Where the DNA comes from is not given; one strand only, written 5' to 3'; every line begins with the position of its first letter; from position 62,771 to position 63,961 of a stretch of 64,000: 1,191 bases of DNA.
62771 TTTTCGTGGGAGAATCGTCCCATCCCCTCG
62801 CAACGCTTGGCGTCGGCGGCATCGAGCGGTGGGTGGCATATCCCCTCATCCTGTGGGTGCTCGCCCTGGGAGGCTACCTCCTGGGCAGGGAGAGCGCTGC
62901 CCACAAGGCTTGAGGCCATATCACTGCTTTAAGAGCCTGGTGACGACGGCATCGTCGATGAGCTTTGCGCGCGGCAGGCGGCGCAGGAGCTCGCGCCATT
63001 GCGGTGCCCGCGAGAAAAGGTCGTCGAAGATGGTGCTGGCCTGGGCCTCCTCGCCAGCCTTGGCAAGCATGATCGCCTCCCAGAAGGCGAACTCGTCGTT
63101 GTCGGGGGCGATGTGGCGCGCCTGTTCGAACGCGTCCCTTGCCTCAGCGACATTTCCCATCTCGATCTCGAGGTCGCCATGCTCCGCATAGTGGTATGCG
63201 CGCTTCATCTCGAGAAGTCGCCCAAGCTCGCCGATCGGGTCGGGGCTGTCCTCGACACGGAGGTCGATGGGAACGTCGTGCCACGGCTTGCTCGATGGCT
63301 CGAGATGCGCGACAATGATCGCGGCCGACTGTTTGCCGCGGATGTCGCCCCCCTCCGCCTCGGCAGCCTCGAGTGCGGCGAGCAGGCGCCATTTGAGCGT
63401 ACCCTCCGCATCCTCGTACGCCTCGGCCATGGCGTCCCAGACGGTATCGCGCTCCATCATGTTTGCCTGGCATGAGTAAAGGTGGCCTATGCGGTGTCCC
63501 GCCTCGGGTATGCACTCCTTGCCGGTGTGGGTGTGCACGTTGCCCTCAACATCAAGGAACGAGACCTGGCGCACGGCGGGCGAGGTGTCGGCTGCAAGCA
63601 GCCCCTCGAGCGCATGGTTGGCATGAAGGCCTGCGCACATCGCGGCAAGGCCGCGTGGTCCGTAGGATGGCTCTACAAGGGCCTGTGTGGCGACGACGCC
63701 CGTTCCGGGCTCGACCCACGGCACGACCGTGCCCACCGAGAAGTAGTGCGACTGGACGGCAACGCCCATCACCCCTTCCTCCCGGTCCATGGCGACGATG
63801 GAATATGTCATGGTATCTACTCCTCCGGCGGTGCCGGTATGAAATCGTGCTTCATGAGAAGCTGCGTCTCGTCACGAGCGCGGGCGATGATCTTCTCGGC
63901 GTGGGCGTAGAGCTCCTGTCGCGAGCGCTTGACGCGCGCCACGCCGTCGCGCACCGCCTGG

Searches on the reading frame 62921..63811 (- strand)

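Call 35: search_protein_families(library=pfam, proteins=[window:62921-63811:-], max_evalue=0.0001)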
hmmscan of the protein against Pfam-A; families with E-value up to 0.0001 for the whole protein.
window:62921-63811:- (296 aa): 2 families
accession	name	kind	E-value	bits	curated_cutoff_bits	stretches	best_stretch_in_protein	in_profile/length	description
PF06267.17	DUF1028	-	8.6e-68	228.4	26.2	1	2-196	1-193/193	Family of unknown function (DUF1028)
PF14559.12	TPR_19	-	9.7e-07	29.5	25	1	216-277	2-66/68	Tetratricopeptide repeat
